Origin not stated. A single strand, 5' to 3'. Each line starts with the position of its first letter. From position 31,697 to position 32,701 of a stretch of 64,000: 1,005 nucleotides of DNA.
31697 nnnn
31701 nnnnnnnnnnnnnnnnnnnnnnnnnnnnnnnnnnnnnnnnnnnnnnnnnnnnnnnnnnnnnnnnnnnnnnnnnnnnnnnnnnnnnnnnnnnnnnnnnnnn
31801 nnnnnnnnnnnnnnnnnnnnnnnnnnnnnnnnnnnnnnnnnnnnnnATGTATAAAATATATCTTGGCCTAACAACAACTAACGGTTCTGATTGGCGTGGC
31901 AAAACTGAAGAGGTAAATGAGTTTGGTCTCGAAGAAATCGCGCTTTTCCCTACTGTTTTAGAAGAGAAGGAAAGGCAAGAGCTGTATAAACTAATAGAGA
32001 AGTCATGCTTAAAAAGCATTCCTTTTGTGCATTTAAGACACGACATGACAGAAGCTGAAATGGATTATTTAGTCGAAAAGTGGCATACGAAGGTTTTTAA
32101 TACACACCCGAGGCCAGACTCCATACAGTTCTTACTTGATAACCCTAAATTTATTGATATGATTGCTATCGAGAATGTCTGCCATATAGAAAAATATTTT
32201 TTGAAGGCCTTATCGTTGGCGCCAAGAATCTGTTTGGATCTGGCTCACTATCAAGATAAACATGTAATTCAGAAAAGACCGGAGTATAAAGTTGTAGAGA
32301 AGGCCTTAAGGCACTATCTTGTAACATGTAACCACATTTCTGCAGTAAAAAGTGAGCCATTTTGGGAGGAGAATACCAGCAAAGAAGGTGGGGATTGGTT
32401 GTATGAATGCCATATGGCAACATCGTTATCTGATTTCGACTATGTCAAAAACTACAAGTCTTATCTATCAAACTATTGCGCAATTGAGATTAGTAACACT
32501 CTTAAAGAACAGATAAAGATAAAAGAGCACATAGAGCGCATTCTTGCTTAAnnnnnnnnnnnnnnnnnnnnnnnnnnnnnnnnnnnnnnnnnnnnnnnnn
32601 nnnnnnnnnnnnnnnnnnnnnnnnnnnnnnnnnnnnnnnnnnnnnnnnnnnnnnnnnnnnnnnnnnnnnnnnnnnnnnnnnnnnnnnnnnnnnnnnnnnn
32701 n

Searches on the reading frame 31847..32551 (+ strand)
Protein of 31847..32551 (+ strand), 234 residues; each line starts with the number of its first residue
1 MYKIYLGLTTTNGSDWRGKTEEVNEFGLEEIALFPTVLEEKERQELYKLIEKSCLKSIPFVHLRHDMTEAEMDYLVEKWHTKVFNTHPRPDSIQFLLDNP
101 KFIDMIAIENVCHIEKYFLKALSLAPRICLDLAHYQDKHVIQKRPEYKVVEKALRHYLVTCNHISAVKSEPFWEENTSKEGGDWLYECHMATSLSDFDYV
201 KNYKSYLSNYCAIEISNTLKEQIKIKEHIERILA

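Call 3: search_protein_families(library=pfam, proteins=[window:31847-32551:+], max_evalue=1)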
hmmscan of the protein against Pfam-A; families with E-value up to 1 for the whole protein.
window:31847-32551:+ (234 aa): 2 families
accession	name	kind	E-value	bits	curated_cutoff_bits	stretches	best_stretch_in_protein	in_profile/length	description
PF10185.14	Mesd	-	0.015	15.7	24.4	1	36-142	44-147/155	Chaperone for wingless signalling and trafficking of LDL receptor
PF01652.23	IF4E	-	0.055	13.7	28.7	1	169-195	62-82/158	Eukaryotic initiation factor 4E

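Call 4: search_protein_families(library=ncbifam, proteins=[window:31847-32551:+], max_evalue=1)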
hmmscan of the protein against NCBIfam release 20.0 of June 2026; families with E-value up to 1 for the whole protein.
window:31847-32551:+ (234 aa): 0 families

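Call 28: find_homologous_proteins(query=window:31847-32551:+)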
Query window:31847-32551:+ (234 aa): 143 proteins with E <= 0.001 among 303 candidates; the best 120 are listed.
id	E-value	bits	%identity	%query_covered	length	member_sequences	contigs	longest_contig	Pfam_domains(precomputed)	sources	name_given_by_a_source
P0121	3.5e-156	536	100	100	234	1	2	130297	-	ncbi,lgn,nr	ncbi:MAG: hypothetical protein BWY19_00131 [bacterium ADurb.Bin212]|nr:MAG: hypothetical protein BWY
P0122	5.8e-59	218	45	99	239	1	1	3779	-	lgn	-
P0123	1.5e-56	210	47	99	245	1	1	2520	-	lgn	-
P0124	2.4e-55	206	46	99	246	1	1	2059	-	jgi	-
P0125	2.5e-55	206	45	99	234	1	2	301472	-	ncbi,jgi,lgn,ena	ncbi:MAG: hypothetical protein WC619_00770 [Patescibacteria group bacterium]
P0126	1.7e-54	203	43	99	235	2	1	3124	-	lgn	-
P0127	1.1e-53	200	45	99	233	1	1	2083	-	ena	-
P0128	5.7e-53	198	44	99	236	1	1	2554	-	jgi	-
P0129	7.2e-53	198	45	99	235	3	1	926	-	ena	-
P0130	1.3e-52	197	43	99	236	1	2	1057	-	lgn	-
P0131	5.1e-52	195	44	99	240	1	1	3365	-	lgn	-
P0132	6.6e-52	194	44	99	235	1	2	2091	-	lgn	-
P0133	8.2e-52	194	42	100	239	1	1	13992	-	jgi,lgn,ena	-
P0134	1.9e-51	193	42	99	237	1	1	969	-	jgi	jgi:hypothetical protein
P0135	5.3e-51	192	42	100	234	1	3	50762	-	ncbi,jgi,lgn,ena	-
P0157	2.2e-47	180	42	99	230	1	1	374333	-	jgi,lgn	jgi:hypothetical protein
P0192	5.9e-42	162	39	97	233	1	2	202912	-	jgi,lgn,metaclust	metaclust:\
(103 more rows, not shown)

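Call 33: find_encoding_contigs(protein=P0125, flank=6000, max_places=2)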
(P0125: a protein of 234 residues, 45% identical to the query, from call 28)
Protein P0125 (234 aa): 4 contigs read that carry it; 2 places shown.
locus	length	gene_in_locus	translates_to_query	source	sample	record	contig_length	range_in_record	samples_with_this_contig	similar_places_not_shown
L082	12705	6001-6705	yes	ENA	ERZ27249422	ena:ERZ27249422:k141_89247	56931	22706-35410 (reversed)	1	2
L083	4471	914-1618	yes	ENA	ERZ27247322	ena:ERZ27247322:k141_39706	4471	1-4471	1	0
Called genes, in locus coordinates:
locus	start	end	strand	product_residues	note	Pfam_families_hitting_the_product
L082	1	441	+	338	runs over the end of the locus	PF00391:PEP-utilizers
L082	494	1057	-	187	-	-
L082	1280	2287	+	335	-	PF00294:PfkB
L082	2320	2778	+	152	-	PF00908:dTDP_sugar_isom, PF14667:Polysacc_synt_C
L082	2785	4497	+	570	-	PF00989:PAS (weak), PF00512:HisKA, PF02518:HATPase_c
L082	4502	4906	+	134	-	PF11969:DcpS_C, PF01230:HIT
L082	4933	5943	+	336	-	PF01073:3Beta_HSD, PF01370:Epimerase, PF02719:Polysacc_synt_2, PF04321:RmlD_sub_bind, PF07993:NAD_binding_4, PF16363:GDP_Man_Dehyd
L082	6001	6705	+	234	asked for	-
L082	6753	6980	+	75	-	-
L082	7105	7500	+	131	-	PF00072:Response_reg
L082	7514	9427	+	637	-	PF25917:BSH_RND (weak), PF25984:BSH_YknX (weak), PF25881:HH_YBHG (faint), PF25990:Beta-barrel_YknX (weak), PF26002:Beta-barrel_AprE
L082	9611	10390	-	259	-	-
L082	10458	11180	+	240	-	PF00005:ABC_tran, PF02463:SMC_N (weak), PF13304:AAA_21 (faint)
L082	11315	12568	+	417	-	PF12704:MacB_PCD, PF02687:FtsX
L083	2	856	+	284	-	?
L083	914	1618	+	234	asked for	-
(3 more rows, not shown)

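Call 36: predict_structure(alignment_id=A2)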
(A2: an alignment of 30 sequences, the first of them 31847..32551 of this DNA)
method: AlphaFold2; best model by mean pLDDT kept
length: 234 residues; sequences in the alignment: 30
mean_pLDDT: 96.4   pTM: 0.92
mean pLDDT of the five models: 96.4, 96.3, 96.3, 96.0, 95.9
residues with pLDDT >= 90: 222; 70-90: 8; 50-70: 4; < 50: 0
segments of 3 or more residues with pLDDT < 50: none
pLDDT, mean of each block of 10 residues (from residue 1): 95 95 98 97 98 98 97 98 98 98 98 94 98 98 97 98 98 80 93 98 97 98 98 97
secondary structure, 60 per line:
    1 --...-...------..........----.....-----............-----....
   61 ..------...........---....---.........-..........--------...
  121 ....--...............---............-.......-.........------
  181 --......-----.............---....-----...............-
elements in order: E3-5 E7-9 H16-25 E30-34 H40-51 E57-62 H69-79 E83-86 H90-98 H100-105 E106-109 H118-124 E127-131 H132-141 H145-156 E158-164 E166-174 E183-188 H194-206 E210-213 H219-233

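Call 39: fold_search(model_id=the predicted structure, library=pdb)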
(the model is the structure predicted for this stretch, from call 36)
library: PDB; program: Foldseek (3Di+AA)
matches with E <= 10: 997; with E <= 0.001: 6
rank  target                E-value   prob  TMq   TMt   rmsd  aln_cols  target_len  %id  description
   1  9koj_A                2.3e-05  1.00  0.53  0.47   7.7       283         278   14  Crystal structure of the isomerase Art22 (released 2025-07-30)
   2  3tva_B                4.7e-05  1.00  0.48  0.43   8.5       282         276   10  Crystal Structure of Xylose isomerase domain protein from Planctomyces limnophilus (released 2011-10-05)
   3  8rly_C                8.4e-05  1.00  0.49  0.43   7.8       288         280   13  E. coli endonuclease IV complexed with sulfate, catalytic Fe2+ (released 2024-12-11)
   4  4k1g_A                1.9e-04  1.00  0.47  0.41   7.9       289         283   13  Structure of E. coli Nfo(Endo IV)-H69A mutant bound to a cleaved DNA duplex containing a alphadA:T basepair (released 2013-07-31)
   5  5tnv                  2.2e-04  1.00  0.46  0.37   9.2       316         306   14  Crystal Structure of a Xylose isomerase-like TIM barrel Protein from Mycobacterium smegmatis in Complex with Magnesium (released 2016-11-09)
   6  3kws_A                6.1e-04  1.00  0.50  0.46   6.9       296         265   12  Crystal structure of Putative sugar isomerase (YP_001305149.1) from Parabacteroides distasonis ATCC 8503 at 1.68 A res (released 2009-12-22)
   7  1vpx_I                1.1e-03  0.99  0.45  0.49   7.5       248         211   10  Crystal structure of Transaldolase (EC 2.2.1.2) (TM0295) from Thermotoga maritima at 2.40 A resolution (released 2004-12-07)
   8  1vpx_L                1.5e-03  0.99  0.45  0.50   7.6       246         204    9  Crystal structure of Transaldolase (EC 2.2.1.2) (TM0295) from Thermotoga maritima at 2.40 A resolution (released 2004-12-07)
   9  8kc5_B                1.5e-03  0.98  0.42  0.43   7.5       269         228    8  De novo design protein -T09 (released 2024-08-07)
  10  1vpx_F                2.3e-03  0.99  0.45  0.48   7.6       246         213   12  Crystal structure of Transaldolase (EC 2.2.1.2) (TM0295) from Thermotoga maritima at 2.40 A resolution (released 2004-12-07)
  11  1vpx_R                2.8e-03  0.99  0.44  0.48   7.6       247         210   10  Crystal structure of Transaldolase (EC 2.2.1.2) (TM0295) from Thermotoga maritima at 2.40 A resolution (released 2004-12-07)
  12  9ui2_A                3.4e-03  0.99  0.48  0.49   7.6       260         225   10  Crystal structure of Thermus thermophilus HB8 transaldolase (released 2025-07-30)
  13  6ys0_E                3.4e-03  0.98  0.47  0.49   7.3       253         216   10  Transaldolase variant D211A from T. acidophilum in complex with D-fructose 6-phosphate Schiff-base intermediate (released 2021-05-12)
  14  2yw3_B                3.9e-03  1.00  0.49  0.56   5.8       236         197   10  Crystal Structure Analysis of the 4-hydroxy-2-oxoglutarate aldolase/2-deydro-3-deoxyphosphogluconate aldolase from TTH (released 2007-10-23)
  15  1vpx_E                3.9e-03  0.98  0.45  0.48   7.6       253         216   11  Crystal structure of Transaldolase (EC 2.2.1.2) (TM0295) from Thermotoga maritima at 2.40 A resolution (released 2004-12-07)
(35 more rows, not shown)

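Call 45: search_solved_structures(query=A2, max_evalue=10, show_alignments=2)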
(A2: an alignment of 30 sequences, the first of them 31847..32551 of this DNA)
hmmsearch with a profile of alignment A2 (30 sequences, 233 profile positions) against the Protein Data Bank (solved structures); distinct sequences matched with E-value up to 10: 0.

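Call 75: find_encoding_contigs(protein=P0157, flank=4000, max_places=1)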
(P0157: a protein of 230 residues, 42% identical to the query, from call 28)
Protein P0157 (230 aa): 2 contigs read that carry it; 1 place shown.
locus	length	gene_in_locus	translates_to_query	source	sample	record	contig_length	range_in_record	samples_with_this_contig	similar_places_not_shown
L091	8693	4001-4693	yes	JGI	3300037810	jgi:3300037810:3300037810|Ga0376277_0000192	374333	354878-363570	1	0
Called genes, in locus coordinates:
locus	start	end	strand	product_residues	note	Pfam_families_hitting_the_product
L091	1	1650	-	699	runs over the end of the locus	PF00009:GTP_EFTU, PF22042:EF-G_D2, PF03144:GTP_EFTU_D2, PF14492:EFG_III, PF16658:RF3_C (weak), PF03764:EFG_IV, PF00679:EFG_C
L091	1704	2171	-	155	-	PF00177:Ribosomal_S7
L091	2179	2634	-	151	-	PF00164:Ribosom_S12_S23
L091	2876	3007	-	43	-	-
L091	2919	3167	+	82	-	-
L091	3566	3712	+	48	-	-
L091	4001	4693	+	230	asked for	-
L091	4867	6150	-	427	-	PF07963:N_methyl (weak), PF09603:Fib_succ_major (faint)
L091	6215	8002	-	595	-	-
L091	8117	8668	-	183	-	PF12917:YfbR-like, PF13023:HD_3, PF01966:HD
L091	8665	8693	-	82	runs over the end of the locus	-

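Call 76: find_encoding_contigs(protein=P0192, flank=4000, max_places=1)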
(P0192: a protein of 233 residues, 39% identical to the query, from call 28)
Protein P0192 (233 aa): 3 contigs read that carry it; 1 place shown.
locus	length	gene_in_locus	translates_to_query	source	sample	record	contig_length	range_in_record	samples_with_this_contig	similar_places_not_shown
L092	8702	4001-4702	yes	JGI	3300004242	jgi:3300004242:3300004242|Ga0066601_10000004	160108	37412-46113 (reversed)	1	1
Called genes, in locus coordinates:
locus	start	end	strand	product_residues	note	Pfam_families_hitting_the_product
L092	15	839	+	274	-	-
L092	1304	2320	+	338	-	-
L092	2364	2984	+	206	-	PF00908:dTDP_sugar_isom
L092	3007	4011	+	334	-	PF01073:3Beta_HSD, PF01370:Epimerase, PF02719:Polysacc_synt_2, PF04321:RmlD_sub_bind, PF07993:NAD_binding_4, PF13460:NAD_binding_10, PF16363:GDP_Man_Dehyd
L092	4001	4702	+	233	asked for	-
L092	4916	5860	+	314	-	PF01370:Epimerase, PF04321:RmlD_sub_bind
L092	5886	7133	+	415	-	PF00464:SHMT, PF00155:Aminotran_1_2, PF01212:Beta_elim_lyase (weak)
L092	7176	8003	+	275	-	PF00483:NTP_transferase, PF12804:NTP_transf_3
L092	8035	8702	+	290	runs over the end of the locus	PF00483:NTP_transferase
